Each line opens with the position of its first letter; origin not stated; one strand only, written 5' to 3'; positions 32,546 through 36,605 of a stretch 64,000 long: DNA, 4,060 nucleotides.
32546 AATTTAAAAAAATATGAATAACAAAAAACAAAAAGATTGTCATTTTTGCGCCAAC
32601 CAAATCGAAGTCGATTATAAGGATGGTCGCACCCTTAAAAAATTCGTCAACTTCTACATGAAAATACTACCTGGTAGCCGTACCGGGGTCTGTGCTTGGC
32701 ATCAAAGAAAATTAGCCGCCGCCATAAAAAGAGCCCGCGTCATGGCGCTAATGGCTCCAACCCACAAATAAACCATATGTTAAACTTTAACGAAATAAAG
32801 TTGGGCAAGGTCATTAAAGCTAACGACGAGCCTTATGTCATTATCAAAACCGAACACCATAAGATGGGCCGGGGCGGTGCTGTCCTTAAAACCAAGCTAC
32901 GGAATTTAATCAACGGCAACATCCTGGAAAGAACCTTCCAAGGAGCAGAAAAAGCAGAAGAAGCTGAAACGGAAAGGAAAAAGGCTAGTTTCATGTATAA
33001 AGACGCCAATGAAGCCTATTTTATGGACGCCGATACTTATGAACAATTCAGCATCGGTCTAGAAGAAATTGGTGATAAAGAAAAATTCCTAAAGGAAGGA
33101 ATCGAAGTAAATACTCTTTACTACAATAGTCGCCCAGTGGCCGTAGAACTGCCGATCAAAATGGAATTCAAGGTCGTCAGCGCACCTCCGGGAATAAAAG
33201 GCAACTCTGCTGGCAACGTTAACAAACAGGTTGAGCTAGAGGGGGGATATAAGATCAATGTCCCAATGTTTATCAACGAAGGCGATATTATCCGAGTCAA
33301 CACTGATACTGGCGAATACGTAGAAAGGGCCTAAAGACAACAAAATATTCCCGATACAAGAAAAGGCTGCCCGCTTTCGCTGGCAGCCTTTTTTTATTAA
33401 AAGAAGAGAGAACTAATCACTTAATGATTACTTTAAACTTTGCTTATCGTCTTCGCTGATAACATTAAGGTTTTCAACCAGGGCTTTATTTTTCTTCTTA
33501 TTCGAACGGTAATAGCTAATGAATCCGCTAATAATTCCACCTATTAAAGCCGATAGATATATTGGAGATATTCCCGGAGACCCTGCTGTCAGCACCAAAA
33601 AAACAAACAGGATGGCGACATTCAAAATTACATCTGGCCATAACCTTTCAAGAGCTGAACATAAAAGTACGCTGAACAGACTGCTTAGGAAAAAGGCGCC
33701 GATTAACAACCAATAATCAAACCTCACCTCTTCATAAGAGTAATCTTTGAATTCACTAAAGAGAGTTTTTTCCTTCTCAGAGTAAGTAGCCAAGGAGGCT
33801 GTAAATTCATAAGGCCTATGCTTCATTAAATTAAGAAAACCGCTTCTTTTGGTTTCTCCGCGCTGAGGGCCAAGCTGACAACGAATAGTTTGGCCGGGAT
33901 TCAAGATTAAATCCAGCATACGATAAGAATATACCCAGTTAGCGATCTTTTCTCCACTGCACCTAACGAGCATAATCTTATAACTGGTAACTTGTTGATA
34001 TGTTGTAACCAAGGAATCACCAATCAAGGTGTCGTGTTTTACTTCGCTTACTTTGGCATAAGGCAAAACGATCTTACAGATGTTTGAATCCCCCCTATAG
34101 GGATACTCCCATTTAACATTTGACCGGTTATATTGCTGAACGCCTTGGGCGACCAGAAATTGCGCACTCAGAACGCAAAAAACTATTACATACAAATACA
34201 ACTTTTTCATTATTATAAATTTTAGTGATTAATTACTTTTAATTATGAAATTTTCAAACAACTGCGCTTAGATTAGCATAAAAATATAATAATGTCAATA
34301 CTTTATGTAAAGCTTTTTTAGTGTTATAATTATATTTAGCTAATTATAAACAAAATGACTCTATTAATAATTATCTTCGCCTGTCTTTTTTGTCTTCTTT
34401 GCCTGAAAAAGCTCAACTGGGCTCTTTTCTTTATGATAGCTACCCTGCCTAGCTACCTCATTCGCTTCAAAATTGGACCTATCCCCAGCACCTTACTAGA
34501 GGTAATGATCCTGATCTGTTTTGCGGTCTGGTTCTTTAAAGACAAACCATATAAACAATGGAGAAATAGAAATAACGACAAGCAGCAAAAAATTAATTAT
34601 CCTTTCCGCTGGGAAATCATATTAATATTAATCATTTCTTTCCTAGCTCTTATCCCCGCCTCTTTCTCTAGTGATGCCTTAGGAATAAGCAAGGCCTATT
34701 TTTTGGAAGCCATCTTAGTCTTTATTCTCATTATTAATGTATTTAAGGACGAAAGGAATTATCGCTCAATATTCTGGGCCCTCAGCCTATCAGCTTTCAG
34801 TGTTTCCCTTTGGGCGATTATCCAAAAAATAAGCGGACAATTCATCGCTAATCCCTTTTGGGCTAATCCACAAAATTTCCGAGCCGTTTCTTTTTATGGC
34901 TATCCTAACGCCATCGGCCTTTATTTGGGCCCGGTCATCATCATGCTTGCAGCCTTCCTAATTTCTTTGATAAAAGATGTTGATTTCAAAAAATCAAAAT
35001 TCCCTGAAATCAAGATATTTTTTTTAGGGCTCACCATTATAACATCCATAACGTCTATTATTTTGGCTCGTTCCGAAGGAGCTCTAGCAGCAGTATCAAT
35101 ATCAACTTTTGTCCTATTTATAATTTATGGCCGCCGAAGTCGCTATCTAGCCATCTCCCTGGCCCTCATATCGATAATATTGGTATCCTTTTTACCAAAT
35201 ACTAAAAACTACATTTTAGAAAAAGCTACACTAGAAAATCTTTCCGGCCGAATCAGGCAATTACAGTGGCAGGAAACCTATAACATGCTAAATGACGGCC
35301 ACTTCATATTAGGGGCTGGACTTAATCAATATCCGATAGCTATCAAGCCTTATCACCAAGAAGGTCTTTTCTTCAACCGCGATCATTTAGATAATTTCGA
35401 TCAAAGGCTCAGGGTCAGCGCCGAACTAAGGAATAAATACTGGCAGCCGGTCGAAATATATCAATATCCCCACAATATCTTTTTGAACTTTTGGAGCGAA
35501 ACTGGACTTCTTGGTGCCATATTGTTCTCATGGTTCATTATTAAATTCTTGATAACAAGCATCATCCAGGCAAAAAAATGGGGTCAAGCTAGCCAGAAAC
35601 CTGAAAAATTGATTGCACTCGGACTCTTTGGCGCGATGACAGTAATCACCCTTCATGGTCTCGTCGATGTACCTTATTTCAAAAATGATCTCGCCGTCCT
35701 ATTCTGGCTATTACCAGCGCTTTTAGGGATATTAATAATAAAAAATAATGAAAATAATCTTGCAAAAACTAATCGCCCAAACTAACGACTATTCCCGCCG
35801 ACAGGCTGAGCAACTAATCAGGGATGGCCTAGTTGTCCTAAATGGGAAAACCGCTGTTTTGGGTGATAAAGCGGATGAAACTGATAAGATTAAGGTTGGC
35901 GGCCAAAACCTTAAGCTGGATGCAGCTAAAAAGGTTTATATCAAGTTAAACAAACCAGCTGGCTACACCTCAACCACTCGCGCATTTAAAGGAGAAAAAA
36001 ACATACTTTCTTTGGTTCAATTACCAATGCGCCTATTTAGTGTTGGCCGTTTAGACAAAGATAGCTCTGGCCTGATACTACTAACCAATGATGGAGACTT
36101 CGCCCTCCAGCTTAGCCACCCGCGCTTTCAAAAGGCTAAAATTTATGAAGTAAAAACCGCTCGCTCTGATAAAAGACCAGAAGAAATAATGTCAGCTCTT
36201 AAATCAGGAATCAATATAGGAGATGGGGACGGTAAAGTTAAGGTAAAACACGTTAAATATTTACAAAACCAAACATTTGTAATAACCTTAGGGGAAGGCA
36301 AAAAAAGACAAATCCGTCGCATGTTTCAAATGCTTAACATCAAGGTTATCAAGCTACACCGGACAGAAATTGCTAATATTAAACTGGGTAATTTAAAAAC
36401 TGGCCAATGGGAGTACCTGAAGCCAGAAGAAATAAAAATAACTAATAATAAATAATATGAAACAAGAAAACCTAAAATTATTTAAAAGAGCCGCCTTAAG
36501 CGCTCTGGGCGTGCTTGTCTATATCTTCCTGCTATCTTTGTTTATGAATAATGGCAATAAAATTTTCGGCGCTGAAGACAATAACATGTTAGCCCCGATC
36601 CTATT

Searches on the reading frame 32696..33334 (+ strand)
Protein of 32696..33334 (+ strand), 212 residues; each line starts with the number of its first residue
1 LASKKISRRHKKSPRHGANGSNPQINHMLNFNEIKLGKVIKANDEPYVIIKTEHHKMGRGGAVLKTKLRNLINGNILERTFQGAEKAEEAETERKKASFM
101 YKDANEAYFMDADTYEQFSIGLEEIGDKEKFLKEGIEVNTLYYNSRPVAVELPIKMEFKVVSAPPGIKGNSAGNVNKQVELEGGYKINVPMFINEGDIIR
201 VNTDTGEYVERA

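Call 16: search_protein_families(library=pfam, proteins=[window:32696-33334:+], max_evalue=0.0001)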
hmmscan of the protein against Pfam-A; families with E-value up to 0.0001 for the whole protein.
window:32696-33334:+ (212 aa): 3 families
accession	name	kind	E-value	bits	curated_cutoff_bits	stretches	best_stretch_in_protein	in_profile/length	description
PF09285.17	Elong-fact-P_C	-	3.9e-22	78.1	25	1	157-211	2-56/56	Elongation factor P, C-terminal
PF08207.18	EFP_N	-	2.3e-19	69.6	23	1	32-86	3-57/58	Elongation factor P (EF-P) KOW-like domain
PF01132.26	EFP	-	2.6e-17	63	27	1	95-148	1-54/54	Elongation factor P (EF-P) OB domain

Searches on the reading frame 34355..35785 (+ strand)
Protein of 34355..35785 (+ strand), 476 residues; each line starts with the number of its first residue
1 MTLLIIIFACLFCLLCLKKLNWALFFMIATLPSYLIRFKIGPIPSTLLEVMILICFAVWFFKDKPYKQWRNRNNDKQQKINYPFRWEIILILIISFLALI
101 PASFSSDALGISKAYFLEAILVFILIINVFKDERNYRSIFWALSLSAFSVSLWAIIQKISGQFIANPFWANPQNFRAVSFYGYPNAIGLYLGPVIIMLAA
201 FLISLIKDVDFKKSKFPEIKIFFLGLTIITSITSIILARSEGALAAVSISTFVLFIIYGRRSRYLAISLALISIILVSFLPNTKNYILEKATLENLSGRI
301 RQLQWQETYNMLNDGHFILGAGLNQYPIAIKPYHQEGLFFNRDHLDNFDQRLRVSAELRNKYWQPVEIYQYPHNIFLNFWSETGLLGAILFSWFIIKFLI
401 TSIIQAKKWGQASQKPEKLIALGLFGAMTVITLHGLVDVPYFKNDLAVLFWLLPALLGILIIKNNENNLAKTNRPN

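Call 16: search_protein_families(library=pfam, proteins=[window:34355-35785:+], max_evalue=0.0001)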
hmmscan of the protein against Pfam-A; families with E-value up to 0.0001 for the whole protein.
window:34355-35785:+ (476 aa): 1 family
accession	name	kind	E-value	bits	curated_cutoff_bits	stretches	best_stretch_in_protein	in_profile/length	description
PF04932.20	Wzy_C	-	6.2e-16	58.9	31.7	1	227-391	2-148/149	O-Antigen ligase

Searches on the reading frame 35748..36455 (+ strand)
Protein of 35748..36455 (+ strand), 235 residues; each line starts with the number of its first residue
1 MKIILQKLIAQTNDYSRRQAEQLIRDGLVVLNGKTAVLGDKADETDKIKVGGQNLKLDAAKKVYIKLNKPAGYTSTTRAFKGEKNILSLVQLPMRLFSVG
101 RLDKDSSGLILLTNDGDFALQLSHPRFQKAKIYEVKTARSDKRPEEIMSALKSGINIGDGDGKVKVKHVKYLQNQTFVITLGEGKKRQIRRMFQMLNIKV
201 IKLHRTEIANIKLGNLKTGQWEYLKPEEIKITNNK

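Call 16: search_protein_families(library=pfam, proteins=[window:35748-36455:+], max_evalue=0.0001)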
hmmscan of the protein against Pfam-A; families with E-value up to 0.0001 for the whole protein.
window:35748-36455:+ (235 aa): 2 families
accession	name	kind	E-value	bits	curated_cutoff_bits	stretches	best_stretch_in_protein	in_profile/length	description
PF00849.27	PseudoU_synth_2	-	9.7e-20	71.8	26.8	1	64-194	2-151/152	RNA pseudouridylate synthase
PF01479.30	S4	-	7.7e-07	29.2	22.8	1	5-44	3-44/48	S4 domain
